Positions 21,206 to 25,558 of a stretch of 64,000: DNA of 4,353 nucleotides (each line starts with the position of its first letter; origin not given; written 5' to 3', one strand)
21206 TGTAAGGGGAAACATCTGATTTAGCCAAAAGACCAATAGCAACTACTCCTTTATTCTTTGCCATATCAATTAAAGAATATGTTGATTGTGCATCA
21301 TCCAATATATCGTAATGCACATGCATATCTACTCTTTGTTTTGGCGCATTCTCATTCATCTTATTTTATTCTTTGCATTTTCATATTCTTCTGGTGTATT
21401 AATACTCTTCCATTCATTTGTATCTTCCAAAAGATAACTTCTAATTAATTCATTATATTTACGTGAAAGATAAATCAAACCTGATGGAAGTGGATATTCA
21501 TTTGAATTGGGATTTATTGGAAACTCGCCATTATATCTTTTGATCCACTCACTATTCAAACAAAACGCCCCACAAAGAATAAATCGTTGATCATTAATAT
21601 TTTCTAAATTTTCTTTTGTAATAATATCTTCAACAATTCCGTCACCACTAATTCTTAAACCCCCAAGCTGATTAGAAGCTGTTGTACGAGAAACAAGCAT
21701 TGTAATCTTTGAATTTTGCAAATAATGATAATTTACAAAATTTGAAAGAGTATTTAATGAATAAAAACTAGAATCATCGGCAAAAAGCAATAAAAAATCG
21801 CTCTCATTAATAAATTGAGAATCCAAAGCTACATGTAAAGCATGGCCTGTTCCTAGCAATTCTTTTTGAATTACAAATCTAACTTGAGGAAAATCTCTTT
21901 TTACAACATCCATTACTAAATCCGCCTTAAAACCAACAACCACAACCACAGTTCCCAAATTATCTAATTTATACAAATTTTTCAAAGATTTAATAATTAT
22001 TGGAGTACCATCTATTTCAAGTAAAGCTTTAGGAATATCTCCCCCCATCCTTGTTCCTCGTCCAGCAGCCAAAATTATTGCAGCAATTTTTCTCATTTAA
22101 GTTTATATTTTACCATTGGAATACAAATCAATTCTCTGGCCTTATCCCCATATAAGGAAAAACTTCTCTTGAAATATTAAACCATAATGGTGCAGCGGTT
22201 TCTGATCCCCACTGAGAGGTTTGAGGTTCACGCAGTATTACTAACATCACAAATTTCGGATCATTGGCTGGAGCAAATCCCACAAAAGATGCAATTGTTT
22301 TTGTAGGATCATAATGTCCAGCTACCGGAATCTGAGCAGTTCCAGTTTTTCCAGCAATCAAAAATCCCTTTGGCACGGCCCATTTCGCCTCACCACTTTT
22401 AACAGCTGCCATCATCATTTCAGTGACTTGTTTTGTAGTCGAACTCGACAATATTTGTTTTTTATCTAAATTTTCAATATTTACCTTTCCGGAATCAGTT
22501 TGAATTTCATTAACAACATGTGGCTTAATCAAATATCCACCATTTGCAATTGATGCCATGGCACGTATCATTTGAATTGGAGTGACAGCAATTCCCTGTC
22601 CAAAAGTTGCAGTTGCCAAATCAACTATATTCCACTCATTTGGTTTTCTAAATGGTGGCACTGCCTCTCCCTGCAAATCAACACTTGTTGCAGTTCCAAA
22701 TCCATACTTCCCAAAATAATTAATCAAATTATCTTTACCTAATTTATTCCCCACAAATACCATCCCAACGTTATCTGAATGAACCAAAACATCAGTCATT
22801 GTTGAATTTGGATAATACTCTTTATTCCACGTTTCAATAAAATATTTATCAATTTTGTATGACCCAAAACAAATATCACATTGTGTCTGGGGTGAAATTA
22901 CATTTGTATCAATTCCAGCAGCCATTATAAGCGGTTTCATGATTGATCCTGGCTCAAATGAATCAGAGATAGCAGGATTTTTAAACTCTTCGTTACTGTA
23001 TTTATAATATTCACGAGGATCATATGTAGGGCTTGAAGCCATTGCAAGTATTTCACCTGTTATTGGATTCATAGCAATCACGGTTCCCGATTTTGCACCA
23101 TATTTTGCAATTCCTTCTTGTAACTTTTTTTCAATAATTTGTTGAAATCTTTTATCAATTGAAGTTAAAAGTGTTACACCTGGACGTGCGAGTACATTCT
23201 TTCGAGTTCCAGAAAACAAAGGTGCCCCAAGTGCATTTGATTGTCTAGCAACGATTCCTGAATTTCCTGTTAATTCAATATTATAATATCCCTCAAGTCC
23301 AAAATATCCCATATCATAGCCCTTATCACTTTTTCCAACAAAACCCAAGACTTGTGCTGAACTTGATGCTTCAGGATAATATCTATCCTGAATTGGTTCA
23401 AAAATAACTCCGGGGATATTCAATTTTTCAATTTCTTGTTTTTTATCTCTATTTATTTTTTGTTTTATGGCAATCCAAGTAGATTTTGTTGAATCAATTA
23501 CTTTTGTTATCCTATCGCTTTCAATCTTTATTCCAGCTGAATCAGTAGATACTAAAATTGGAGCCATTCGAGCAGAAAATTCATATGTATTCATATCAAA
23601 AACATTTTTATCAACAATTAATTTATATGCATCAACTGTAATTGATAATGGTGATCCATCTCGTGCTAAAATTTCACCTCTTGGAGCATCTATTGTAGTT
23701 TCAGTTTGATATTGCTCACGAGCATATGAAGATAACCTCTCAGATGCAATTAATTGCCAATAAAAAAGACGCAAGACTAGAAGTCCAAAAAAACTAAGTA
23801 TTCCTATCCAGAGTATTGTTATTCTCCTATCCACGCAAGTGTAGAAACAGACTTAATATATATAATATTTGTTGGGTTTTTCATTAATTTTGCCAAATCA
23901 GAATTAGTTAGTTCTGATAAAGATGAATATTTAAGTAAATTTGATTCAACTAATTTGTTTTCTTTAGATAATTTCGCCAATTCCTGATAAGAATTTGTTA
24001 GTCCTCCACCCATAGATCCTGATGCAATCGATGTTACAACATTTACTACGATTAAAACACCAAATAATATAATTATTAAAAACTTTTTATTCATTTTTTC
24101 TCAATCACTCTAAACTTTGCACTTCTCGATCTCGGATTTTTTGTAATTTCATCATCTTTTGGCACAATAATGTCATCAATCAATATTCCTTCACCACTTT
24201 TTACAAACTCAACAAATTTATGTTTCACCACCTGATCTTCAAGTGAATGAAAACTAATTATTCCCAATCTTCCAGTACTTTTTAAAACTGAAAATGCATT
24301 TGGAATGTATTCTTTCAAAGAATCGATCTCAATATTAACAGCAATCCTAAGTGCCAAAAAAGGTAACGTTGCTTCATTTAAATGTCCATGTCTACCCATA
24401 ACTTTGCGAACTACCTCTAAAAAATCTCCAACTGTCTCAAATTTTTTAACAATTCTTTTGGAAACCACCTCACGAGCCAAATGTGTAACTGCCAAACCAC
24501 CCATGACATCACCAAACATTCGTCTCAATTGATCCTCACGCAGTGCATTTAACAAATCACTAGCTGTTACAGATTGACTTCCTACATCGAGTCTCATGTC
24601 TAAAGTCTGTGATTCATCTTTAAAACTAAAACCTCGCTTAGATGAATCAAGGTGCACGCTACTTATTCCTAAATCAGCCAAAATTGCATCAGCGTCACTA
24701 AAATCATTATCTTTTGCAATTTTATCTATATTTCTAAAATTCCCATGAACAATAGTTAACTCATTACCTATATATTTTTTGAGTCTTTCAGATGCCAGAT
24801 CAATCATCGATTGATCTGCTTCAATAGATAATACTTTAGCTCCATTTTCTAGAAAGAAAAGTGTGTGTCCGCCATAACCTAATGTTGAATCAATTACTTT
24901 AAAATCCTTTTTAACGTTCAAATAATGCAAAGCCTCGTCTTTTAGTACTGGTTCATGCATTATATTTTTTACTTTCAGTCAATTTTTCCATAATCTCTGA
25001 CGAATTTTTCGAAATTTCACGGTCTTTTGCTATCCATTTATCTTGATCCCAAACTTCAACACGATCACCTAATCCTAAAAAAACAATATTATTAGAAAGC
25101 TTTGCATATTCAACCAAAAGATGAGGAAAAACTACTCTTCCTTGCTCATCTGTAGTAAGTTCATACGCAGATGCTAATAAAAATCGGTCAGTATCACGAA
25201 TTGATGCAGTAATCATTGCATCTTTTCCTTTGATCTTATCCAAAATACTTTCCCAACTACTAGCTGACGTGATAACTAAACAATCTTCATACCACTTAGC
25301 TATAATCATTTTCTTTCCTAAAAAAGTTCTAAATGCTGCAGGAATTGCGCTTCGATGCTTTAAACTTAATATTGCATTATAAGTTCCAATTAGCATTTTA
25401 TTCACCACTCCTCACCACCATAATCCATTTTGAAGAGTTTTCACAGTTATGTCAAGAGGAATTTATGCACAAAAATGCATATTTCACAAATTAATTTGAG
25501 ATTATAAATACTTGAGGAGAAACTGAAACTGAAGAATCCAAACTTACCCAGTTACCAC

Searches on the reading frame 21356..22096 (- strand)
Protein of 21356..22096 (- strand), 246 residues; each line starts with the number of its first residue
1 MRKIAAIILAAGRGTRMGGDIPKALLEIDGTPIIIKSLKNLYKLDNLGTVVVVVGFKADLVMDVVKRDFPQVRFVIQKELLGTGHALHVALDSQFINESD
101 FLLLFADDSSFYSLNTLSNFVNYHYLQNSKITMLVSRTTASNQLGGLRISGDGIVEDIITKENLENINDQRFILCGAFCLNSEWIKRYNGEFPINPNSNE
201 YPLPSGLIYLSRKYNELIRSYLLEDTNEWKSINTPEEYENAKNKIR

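Call 67: search_protein_families(library=pfam, proteins=[window:21356-22096:-], max_evalue=0.001)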
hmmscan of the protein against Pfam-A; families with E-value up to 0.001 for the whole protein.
window:21356-22096:- (246 aa): 3 families
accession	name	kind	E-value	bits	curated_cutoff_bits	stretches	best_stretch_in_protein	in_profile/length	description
PF12804.13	NTP_transf_3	-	1.5e-15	58.2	27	1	6-137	1-124/160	MobA-like NTP transferase domain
PF00483.29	NTP_transferase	-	4.4e-10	40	21.2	1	6-190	2-190/245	Nucleotidyl transferase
PF01128.25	IspD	-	8.2e-10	39.2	27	1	4-65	1-63/221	2-C-methyl-D-erythritol 4-phosphate cytidylyltransferase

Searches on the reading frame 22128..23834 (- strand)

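Call 67: search_protein_families(library=pfam, proteins=[window:22128-23834:-], max_evalue=0.001)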
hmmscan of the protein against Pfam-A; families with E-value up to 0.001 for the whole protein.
window:22128-23834:- (568 aa): 2 families
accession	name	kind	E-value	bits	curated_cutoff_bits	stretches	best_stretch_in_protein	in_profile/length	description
PF00905.27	Transpeptidase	-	4.2e-72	243.3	22.1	1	250-551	1-294/299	Penicillin binding protein transpeptidase domain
PF03717.20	PBP_dimer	-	1.2e-16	62.1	24.4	1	48-204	2-174/180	Penicillin-binding Protein dimerisation domain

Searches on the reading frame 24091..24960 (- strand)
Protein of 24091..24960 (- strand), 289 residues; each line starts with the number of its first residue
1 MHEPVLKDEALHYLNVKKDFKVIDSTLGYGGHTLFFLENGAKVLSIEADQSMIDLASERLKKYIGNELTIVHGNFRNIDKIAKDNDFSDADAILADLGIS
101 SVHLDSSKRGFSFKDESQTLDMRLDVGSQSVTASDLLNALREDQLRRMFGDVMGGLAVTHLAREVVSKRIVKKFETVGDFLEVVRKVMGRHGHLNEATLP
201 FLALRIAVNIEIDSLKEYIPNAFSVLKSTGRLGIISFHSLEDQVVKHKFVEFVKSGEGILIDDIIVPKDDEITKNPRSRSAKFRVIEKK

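Call 67: search_protein_families(library=pfam, proteins=[window:24091-24960:-], max_evalue=0.001)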
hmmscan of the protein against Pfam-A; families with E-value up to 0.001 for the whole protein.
window:24091-24960:- (289 aa): 4 families
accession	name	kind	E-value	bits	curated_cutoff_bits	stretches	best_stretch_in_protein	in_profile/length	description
PF01795.25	Methyltransf_5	-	1.4e-75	255.1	27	1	2-289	4-309/309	MraW methylase family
PF00398.26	RrnaAD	-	9.9e-05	22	24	1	3-81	15-91/263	Ribosomal RNA adenine dimethylase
PF13649.12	Methyltransf_25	-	0.00024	22.2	27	1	22-87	1-65/97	Methyltransferase domain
PF09445.16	Methyltransf_15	-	0.00032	20.7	22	1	22-86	4-69/165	RNA cap guanine-N2 methyltransferase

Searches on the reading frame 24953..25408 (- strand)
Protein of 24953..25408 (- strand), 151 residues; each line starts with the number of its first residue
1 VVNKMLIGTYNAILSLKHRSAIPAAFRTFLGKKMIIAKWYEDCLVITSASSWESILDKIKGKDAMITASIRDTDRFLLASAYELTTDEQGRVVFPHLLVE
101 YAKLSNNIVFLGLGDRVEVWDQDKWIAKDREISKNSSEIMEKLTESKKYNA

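Call 107: search_protein_families(library=pfam, proteins=[window:24953-25408:-], max_evalue=0.001)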
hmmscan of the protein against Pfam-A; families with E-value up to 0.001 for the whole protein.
window:24953-25408:- (151 aa): 1 family
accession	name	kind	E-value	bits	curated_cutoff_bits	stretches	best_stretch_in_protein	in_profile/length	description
PF02381.23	MraZ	-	1.7e-18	66.8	23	2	77-139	1-64/72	MraZ protein, putative antitoxin-like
